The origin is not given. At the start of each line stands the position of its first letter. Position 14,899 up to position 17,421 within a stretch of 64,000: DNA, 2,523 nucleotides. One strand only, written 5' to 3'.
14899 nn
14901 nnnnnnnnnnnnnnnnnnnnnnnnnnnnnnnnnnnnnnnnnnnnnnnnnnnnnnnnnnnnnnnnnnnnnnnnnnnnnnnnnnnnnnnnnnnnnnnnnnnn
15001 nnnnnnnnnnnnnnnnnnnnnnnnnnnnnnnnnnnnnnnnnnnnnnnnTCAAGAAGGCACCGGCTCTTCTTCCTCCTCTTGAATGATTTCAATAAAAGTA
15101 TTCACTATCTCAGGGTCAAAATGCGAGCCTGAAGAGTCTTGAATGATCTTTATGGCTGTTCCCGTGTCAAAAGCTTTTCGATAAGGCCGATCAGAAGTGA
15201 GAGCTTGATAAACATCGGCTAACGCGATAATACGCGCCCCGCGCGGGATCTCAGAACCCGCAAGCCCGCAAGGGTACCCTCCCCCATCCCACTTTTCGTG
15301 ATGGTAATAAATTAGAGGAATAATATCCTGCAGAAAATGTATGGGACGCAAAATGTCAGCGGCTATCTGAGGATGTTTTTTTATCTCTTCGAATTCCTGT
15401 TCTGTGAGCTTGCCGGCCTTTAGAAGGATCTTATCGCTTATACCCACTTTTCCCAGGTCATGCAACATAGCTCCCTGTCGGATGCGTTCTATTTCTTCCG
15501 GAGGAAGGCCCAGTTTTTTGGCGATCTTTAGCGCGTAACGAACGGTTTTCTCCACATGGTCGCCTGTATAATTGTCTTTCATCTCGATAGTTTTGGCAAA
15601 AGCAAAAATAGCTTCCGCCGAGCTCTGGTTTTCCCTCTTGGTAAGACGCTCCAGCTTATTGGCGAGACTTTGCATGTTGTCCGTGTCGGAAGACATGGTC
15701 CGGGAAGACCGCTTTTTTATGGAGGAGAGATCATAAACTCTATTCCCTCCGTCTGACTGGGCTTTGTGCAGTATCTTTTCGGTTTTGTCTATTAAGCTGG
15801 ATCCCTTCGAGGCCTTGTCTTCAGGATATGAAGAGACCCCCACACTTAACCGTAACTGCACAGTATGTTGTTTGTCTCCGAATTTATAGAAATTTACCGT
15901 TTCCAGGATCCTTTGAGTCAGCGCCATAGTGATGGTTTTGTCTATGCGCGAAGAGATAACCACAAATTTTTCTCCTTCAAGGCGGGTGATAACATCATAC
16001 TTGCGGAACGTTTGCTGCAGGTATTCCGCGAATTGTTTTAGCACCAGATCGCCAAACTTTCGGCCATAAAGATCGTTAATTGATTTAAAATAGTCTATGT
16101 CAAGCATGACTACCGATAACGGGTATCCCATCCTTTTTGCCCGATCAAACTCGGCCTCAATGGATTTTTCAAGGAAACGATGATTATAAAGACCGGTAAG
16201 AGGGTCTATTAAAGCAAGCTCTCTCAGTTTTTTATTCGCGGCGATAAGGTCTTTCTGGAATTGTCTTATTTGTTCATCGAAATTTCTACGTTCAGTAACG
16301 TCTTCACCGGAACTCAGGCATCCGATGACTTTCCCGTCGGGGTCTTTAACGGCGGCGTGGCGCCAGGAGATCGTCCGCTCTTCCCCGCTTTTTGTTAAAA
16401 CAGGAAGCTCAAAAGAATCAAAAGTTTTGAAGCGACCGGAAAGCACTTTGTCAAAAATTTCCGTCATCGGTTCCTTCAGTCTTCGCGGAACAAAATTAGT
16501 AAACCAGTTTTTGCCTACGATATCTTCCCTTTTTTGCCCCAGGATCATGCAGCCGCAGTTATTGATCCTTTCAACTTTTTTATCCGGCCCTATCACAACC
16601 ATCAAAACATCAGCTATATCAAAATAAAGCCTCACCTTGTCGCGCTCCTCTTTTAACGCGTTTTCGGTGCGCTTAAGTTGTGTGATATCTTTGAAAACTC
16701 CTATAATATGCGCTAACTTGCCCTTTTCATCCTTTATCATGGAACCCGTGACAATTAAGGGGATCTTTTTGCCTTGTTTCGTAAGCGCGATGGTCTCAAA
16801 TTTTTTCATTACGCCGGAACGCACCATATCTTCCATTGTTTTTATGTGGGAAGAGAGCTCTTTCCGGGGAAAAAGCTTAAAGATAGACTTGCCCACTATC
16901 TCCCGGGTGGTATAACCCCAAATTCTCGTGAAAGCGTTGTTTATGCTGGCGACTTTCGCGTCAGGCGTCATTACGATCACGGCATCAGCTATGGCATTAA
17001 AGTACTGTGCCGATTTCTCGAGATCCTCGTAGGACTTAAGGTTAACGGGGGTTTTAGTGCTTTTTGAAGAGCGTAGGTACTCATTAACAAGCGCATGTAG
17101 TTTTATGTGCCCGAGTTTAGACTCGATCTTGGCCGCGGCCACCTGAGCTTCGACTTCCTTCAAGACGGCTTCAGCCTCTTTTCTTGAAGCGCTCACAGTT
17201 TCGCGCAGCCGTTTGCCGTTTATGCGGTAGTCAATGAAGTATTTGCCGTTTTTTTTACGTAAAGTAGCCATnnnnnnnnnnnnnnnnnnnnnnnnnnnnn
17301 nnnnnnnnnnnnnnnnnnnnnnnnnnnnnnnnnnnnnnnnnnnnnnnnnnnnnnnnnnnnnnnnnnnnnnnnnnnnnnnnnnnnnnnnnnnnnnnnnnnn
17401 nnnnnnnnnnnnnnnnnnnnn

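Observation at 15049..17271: Integrase arm-type DNA-binding-like N-terminus fused to a PAS-GGDEF(degenerate)-HD-GYP signalling protein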

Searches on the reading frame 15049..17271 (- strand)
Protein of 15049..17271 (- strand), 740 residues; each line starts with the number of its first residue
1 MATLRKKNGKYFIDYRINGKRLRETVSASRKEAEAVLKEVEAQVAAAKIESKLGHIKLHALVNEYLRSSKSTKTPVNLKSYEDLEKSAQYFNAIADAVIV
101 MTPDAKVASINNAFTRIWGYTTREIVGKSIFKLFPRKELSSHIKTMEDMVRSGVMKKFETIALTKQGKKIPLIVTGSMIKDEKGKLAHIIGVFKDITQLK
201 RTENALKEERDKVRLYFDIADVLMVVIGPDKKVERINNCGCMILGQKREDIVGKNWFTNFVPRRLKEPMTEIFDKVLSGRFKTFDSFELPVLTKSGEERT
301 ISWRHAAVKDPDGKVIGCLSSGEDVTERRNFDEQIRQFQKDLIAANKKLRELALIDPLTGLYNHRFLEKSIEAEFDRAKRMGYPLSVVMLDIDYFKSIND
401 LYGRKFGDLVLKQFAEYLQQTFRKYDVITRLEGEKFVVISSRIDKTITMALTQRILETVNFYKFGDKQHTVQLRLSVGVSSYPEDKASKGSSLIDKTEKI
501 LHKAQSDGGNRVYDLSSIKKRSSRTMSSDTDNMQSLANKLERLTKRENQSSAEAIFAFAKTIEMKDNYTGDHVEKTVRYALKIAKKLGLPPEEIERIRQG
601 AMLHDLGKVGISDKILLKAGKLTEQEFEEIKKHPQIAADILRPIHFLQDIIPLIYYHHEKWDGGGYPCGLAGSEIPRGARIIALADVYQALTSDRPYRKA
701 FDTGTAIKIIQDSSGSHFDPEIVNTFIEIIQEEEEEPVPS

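Call 3: search_protein_families(library=pfam, proteins=[window:15049-17271:-], max_evalue=10)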
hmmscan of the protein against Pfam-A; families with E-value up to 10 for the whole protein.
window:15049-17271:- (740 aa): 16 families
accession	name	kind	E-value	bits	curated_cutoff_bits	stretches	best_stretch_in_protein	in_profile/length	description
PF13487.12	HD_5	-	1.6e-39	135.8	27.2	1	559-722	4-170/170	HD domain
PF00990.26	GGDEF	-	2.8e-39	134.9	23.8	1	353-511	1-161/161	Diguanylate cyclase, GGDEF domain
PF13426.13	PAS_9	-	1.2e-27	96.6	27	2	96-198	2-103/103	PAS domain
PF08448.16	PAS_4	-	2.8e-24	85.9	23.1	2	222-329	6-109/110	PAS fold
PF01966.28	HD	-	3.7e-22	79.2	22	1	570-690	2-115/116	HD domain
PF08447.18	PAS_3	-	4.5e-14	52.9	25.6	2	109-192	3-88/89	PAS fold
PF00989.32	PAS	-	2.1e-13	50.7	22.6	1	91-196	7-113/113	PAS fold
PF13188.13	PAS_8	-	2.9e-06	27.4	21.8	2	88-135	4-48/65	PAS domain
PF24820.1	Diguanyl_cycl_sensor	-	2.3e-05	24.7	28.1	1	224-276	9-60/109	Diguanylate cyclase-like sensor domain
PF12167.14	Arm-DNA-bind_2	-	0.00096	19.6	22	1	5-45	5-51/65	Arm DNA-binding domain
PF08348.17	PAS_6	-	0.003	17.9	27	1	262-330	43-111/115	YheO-like PAS domain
PF24898.2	GGDEF_GdpP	-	0.017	15.9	30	1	392-512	3-116/126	Cyclic-di-AMP phosphodiesterase GdpP-like, GGDEF domain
PF14598.12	PAS_11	-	0.03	14.7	25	1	101-152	8-59/109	PAS domain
PF08668.18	HDOD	-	0.13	12.2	22.9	1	572-626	98-150/196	HDOD domain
PF14372.11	hAT-like_RNase-H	-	0.25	12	27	1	57-130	17-93/100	hAT-like transposase, RNase-H fold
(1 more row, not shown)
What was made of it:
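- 16267..16656 (-): Residues 206-335: PAS domain 2. PAS_4 at residues 222-329 (call 3)
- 15739..16215 (-): Residues 353-511: GGDEF domain. The A-site is EGEKF (15964-15978) and the I-site is RKYD (15994-16005). Pfam GGDEF at E 2.8e-39 (call 3).
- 15106..15597 (-): Residues 559-722: HD-GYP phosphodiesterase domain with HD and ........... intact. HD_5 at E 1.6e-39, covering profile positions 4-170 of 170 (call 3).
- On Tyrosine recombinase / phage integrase: Residues 83-740 are PAS, GGDEF and HD-GYP (call 3).
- On HD-GYP c-di-GMP phosphodiesterase: HD_5 at E 1.6e-39, full length (call 3).
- Closest known: Tyrosine integrases with N-terminal arm-type domains. Different: The rest of the protein is PAS-PAS-GGDEF-HD-GYP (call 3).
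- PF12167 scores above its cut-off on the isolated N-terminus (call 3).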

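Call 4: search_protein_families(library=ncbifam, proteins=[window:15049-17271:-], max_evalue=10)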
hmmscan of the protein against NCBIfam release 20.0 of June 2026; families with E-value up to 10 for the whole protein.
window:15049-17271:- (740 aa): 48 families (the best 25 are shown)
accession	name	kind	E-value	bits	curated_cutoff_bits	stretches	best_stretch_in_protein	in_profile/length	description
NF053512.1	nitric_RR_NosR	exception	7e-44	150.5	400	1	527-736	150-360/422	response regulator c-di-GMP phosphodiesterase, NosR family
TIGR00254.1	GGDEF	domain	2.8e-41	141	37.4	1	350-513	2-165/168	diguanylate cyclase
NF045675.1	PhdiestaseDibA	equivalog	1.1e-39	136.4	980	2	345-510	195-359/623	phosphodiesterase DibA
NF007135.0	PRK09581.1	equivalog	9.9e-39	133.4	474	1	334-514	273-454/457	PleD family two-component system response regulator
NF038266.1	diguan_SiaD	equivalog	2.6e-38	131.8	290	1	337-512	78-252/252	biofilm regulation diguanylate cyclase SiaD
TIGR00229.1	sensory_box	domain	4.3e-36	123.8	22.9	2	89-206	9-126/126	PAS domain S-box protein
NF047654.1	DiguCycDgcRLepto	equivalog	6.1e-35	120.6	500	1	346-512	126-293/295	diguanylate cyclase DgcR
NF007474.0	PRK10060.1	equivalog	5.4e-32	110.8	782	2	221-536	121-417/663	cyclic di-GMP phosphodiesterase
NF008467.0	PRK11359.1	equivalog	2.4e-31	108.5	857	3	347-511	370-527/800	oxygen-sensing cyclic-di-GMP phosphodiesterase DosP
NF007380.0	PRK09894.1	equivalog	1.3e-30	106.8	256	1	329-513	104-285/296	diguanylate cyclase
NF041606.1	dguan_cyc_DgcA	equivalog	1.5e-29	103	370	1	315-512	134-336/340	diguanylate cyclase DgcA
NF053781.1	cdiGMPphdstlr2612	equivalog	1.9e-29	102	1600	2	177-513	681-1002/1268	Tlr1612 family c-di-GMP phosphodiesterase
NF007298.0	PRK09776.1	equivalog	9.1e-29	100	1135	3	293-548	638-881/1111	diguanylate cyclase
NF051473.1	DigCycDgcsShew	equivalog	1.1e-28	100.4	400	1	347-511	129-287/291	diguanylate cyclase DgcS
NF007423.1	PRK09966.1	equivalog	1.6e-28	99.7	325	1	334-497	220-382/390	diguanylate cyclase DgcN/YfiN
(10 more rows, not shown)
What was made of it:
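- On PAS sensor domains: PAS_9 at 96-198 and PAS_4 at 222-329, and the TIGR00229 sensory box (calls 3, 4).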

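Call 12: find_encoding_contigs(protein=window:15049-17271:-, flank=10000, max_places=10)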
Protein window:15049-17271:- (740 aa): no gene with exactly this product is on record in the collection.

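Call 23: find_related_loci(query=window:15049-17271:-, collection=genome_contigs, flank=8000)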
Query window:15049-17271:- (740 aa) in genome_contigs; peptide patterns used: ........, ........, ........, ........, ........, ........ (x = any residue, [..] = any of these).
507 stretches matched a pattern; 410 encode a relative of the query (tblastn E <= 1e-3); the best 80 are kept; 80 distinct loci.
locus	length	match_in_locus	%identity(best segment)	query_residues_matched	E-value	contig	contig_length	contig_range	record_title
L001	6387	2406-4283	27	85-735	1e-63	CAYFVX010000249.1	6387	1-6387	MAG TPA_asm: uncultured Chloroflexaceae bacterium isolate ERP107533_co1_152 genome assembly, contig: NODE_15193_length_6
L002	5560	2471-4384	26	55-731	3e-59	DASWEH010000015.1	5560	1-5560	MAG TPA_asm: Anaerolineales bacterium isolate SMAG_U2757 k141_923854, whole genome shotgun sequence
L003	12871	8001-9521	28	189-732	3e-54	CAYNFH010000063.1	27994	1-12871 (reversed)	MAG TPA_asm: uncultured Chthonomonadaceae bacterium isolate SRP272529_co1_250 genome assembly, contig: NODE_2602_length_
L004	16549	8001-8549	45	555-738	3e-53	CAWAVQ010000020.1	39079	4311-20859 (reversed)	MAG: uncultured Chloroflexia bacterium isolate MFD05684.bin.2.178 genome assembly, contig: contig_31725, whole genome sh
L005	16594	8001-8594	45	542-732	3e-53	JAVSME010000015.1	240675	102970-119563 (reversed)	MAG: Bellilinea sp. isolate OMB012 c_000000000008, whole genome shotgun sequence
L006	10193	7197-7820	43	531-740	6e-52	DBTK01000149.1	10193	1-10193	MAG TPA_asm: Spirochaetaceae bacterium UBA1318 UBA1318_contig_25652, whole genome shotgun sequence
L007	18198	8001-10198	45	539-733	1e-51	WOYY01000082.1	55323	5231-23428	MAG: Anaerolineaceae bacterium isolate WOFB10 NODE_214_length_55323_cov_13.856192, whole genome shotgun sequence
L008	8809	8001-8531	47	555-731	6e-51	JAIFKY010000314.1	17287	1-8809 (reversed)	MAG: Anaerolinea sp. isolate bin_141 scaffold_9110, whole genome shotgun sequence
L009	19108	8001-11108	26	85-729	3e-51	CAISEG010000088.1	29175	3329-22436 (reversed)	MAG: uncultured Anaerolineales bacterium isolate AlinenSedimentsD1_bin-0189 genome assembly, contig: bin-0189:088/194, w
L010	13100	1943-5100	32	119-729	3e-51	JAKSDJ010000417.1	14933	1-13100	MAG: Chloroflexales bacterium isolate MAG.66 k141_11413895, whole genome shotgun sequence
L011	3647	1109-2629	27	91-729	2e-51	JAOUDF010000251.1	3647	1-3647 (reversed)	MAG: Nitrospirota bacterium isolate 4_1_Jan_SF_Bin16 4_1_Jan_SF_Bin16_scaffold_14803_c1, whole genome shotgun sequence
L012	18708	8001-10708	42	91-731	9e-51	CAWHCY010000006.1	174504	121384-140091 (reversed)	MAG: uncultured Chloroflexia bacterium isolate MFD00905.bin.1.53 genome assembly, contig: contig_24054, whole genome sho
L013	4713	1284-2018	39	487-730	1e-50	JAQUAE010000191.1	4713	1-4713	MAG: Anaerolineales bacterium isolate STC_77 NODE_55227_length_4713_cov_5.247710_Sandtown_C, whole genome shotgun sequen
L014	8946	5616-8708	43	91-733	1e-50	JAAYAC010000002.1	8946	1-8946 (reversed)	MAG: Syntrophomonadaceae bacterium isolate AS02xzSISU_72 1048_AS02, whole genome shotgun sequence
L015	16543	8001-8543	45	557-738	4e-50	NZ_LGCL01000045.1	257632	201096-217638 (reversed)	Ornatilinea apprima strain P3M-1 contig_4, whole genome shotgun sequence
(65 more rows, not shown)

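Call 24: search_protein_representatives(protein=window:15049-17271:-)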
Query: 740 residues. Proteins with E-value up to 0.001 (for the whole library): 775820; up to 1e-10: 403905; up to 1e-30: 55748. The best 150 are listed.
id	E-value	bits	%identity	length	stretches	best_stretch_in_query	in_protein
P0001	0.0e+00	1762.5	26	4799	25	103-342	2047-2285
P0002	0.0e+00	1641.9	100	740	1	1-740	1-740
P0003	9.7e-217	738.0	41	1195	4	109-733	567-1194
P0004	1.1e-202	691.5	35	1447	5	163-734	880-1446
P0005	2.9e-199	680.3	37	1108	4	117-737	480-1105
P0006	6.7e-194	662.5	41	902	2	90-733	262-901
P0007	1.2e-188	645.1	49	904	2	288-732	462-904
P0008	1.1e-186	638.6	39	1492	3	197-734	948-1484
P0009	1.5e-186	638.3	46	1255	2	197-736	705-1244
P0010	3.2e-184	630.5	50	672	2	286-732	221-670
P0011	7.8e-183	626.0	37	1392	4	315-729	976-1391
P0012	3.5e-180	617.2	52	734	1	192-735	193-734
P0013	6.0e-176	603.2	38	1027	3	85-731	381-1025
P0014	3.8e-175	600.5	44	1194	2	189-732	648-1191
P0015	5.7e-174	596.7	38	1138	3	109-732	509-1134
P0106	4.3e-129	448.3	48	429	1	1-423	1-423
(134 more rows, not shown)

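Call 27: find_encoding_contigs(protein=P0106, flank=10000)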
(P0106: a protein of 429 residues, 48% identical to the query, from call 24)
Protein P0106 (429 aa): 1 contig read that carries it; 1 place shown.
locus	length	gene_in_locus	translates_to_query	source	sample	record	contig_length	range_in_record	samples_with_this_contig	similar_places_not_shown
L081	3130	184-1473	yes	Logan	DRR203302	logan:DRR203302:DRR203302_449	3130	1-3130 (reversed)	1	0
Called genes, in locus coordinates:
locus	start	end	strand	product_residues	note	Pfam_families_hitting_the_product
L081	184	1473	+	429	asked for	PF00989:PAS, PF08448:PAS_4, PF08447:PAS_3, PF13426:PAS_9, PF00989:PAS, PF08448:PAS_4, PF13426:PAS_9, PF00990:GGDEF, +3 more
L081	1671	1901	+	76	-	-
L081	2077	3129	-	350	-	?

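Call 36: list_cluster_members(proteins=[P0002, P0106, P0151])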
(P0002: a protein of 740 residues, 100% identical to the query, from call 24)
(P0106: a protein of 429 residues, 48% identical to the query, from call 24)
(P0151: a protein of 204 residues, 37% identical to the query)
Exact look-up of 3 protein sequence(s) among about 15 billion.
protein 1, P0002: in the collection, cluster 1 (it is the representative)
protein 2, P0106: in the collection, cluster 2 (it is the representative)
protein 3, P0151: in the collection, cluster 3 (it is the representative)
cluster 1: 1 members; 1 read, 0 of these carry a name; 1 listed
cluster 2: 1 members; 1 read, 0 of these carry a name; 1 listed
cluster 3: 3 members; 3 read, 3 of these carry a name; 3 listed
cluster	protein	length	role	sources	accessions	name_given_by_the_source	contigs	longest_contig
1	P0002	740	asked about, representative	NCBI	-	-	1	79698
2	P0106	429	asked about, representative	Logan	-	-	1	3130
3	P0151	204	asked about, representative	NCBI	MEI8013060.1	MAG: phage integrase SAM-like domain-containing protein, partial [Candidatus Omnitrophota ...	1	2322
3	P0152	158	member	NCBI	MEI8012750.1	MAG: site-specific integrase [Candidatus Omnitrophota bacterium]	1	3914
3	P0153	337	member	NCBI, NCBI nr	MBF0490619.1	MAG: site-specific integrase [Candidatus Omnitrophica bacterium] | site-specific integrase [Candidatus Omnitrophota bacterium]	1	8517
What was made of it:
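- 15049..17271 (-): Whole gene, 740 aa: arm-type domain, core-binding-helix remnant, PAS, PAS, GGDEF (degenerate A-site), HD-GYP. It is a singleton in the protein collection, on an NCBI contig of 79.7 kb (call 36).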

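Call 37: find_homologous_proteins(query=window:15049-17271:-, max_evalue=1e-50)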
Query window:15049-17271:- (740 aa): 862 proteins with E <= 1e-50 among 8000 candidates; the best 120 are listed.
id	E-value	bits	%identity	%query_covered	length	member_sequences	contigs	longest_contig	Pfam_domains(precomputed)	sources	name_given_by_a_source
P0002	0.0e+0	1642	100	100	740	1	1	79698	PF08447.19,PF13426.14,PF13188.14,PF13487.13,PF01966.29,PF08448.17,PF00989.32,PF00990.27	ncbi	-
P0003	3.1e-216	738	46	92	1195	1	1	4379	PF13596.13,PF08447.19,PF13426.14,PF13188.14,PF13487.13,PF24820.2,PF01966.29,PF08448.17,PF00989.32,PF00990.27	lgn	-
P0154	1.3e-202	693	51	73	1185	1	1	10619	PF08447.19,PF13426.14,PF13188.14,PF13487.13,PF24820.2,PF01966.29,PF01590.33,PF08448.17,PF00989.32,PF00990.27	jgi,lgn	jgi:diguanylate cyclase (GGDEF)-like protein/PAS domain S-box-containing protein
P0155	6.1e-199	681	42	97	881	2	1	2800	PF08447.19,PF13426.14,PF13188.14,PF12860.14,PF13487.13,PF01966.29,PF08448.17,PF00989.32,PF00990.27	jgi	jgi:diguanylate cyclase (GGDEF)-like protein/PAS domain S-box-containing protein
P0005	9.0e-199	680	46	84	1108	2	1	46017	PF08447.19,PF13426.14,PF13188.14,PF13487.13,PF24820.2,PF01966.29,PF08448.17,PF00989.32,PF00990.27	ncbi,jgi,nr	ncbi:MAG: PAS domain S-box protein [Candidatus Omnitrophica bacterium]|jgi:diguanylate cyclase (GGDE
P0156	1.0e-198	680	42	88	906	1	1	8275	PF08447.19,PF13426.14,PF13188.14,PF12860.14,PF13487.13,PF24820.2,PF01966.29,PF08448.17,PF00989.32,PF00990.27,PF14598.13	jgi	jgi:diguanylate cyclase (GGDEF)-like protein/PAS domain S-box-containing protein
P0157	5.1e-198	678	50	84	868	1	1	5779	PF08447.19,PF13426.14,PF13185.13,PF13487.13,PF01966.29,PF01590.33,PF08448.17,PF00989.32,PF00990.27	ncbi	ncbi:MAG: diguanylate cyclase [Candidatus Omnitrophota bacterium]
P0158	7.6e-196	671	49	78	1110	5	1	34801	PF08447.19,PF13426.14,PF13188.14,PF13487.13,PF01966.29,PF08448.17,PF00989.32,PF00990.27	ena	-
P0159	2.7e-195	669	54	72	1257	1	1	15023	PF08447.19,PF13426.14,PF13188.14,PF13185.13,PF13487.13,PF01966.29,PF01590.33,PF08448.17,PF00989.32,PF00990.27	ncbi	-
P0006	2.1e-193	663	43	87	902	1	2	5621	PF08447.19,PF13426.14,PF13188.14,PF13487.13,PF24820.2,PF01966.29,PF08448.17,PF00989.32,PF00990.27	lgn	-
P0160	6.2e-193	661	44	85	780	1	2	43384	PF13596.13,PF08447.19,PF13426.14,PF13188.14,PF13487.13,PF24820.2,PF01966.29,PF08448.17,PF00989.32,PF00990.27,PF14598.13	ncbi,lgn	-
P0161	5.3e-192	658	46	88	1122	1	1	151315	PF08447.19,PF13426.14,PF13188.14,PF13487.13,PF01966.29,PF08448.17,PF00989.32,PF00990.27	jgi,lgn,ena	-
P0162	8.4e-192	657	55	72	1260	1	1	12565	PF08447.19,PF13426.14,PF13188.14,PF13185.13,PF13487.13,PF01966.29,PF01590.33,PF08448.17,PF00989.32,PF00990.27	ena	-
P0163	2.8e-191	656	53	73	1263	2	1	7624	PF08447.19,PF13426.14,PF13188.14,PF13185.13,PF13487.13,PF01966.29,PF01590.33,PF08448.17,PF00989.32,PF00990.27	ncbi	-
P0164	2.4e-190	652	45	87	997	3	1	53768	PF13596.13,PF08447.19,PF13426.14,PF13188.14,PF12860.14,PF13487.13,PF24820.2,PF01966.29,PF08448.17,PF00989.32,PF00990.27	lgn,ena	-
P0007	3.9e-188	645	58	60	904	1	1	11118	PF08447.19,PF13426.14,PF13487.13,PF01966.29,PF08448.17,PF00989.32,PF00990.27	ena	-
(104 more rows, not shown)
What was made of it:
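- Closest known: PAS/GAF-GGDEF-HD-GYP proteins of Omnitrophota and other phyla. Same: Identity is 40-58% to hundreds of proteins, many named as Candidatus Omnitrophota (calls 24, 37).
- Hundreds of paralogues work with other N-terminal sensor modules (call 37).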

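Call 40: find_encoding_contigs(protein=P0007, flank=10000)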
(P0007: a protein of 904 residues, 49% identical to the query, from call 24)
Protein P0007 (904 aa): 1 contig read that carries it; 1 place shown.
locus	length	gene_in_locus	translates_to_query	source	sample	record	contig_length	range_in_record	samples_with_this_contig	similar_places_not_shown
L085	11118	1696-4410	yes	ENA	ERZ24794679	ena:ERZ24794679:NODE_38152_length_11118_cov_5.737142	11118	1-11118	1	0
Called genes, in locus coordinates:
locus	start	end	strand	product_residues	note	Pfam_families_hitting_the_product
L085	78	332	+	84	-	-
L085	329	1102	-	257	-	PF02517:Rce1-like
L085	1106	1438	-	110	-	-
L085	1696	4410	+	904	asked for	PF00989:PAS, PF08448:PAS_4 (faint), PF13426:PAS_9, PF08447:PAS_3, PF00990:GGDEF, PF13487:HD_5, PF01966:HD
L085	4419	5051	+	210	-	-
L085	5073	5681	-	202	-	-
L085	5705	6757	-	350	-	PF01791:DeoC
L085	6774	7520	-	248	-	PF00300:His_Phos_1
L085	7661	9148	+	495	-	PF02321:OEP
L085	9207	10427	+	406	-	PF25917:BSH_RND, PF25973:BSH_CzcB (faint), PF25876:HH_MFP_RND, PF25944:Beta-barrel_RND, PF25954:Beta-barrel_RND_2 (weak), PF25967:RND-MFP_C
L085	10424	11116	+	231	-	?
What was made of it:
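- Tried and rejected: The position near the replication origin is not meaningful: orthologue L085 has different neighbours (call 40).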
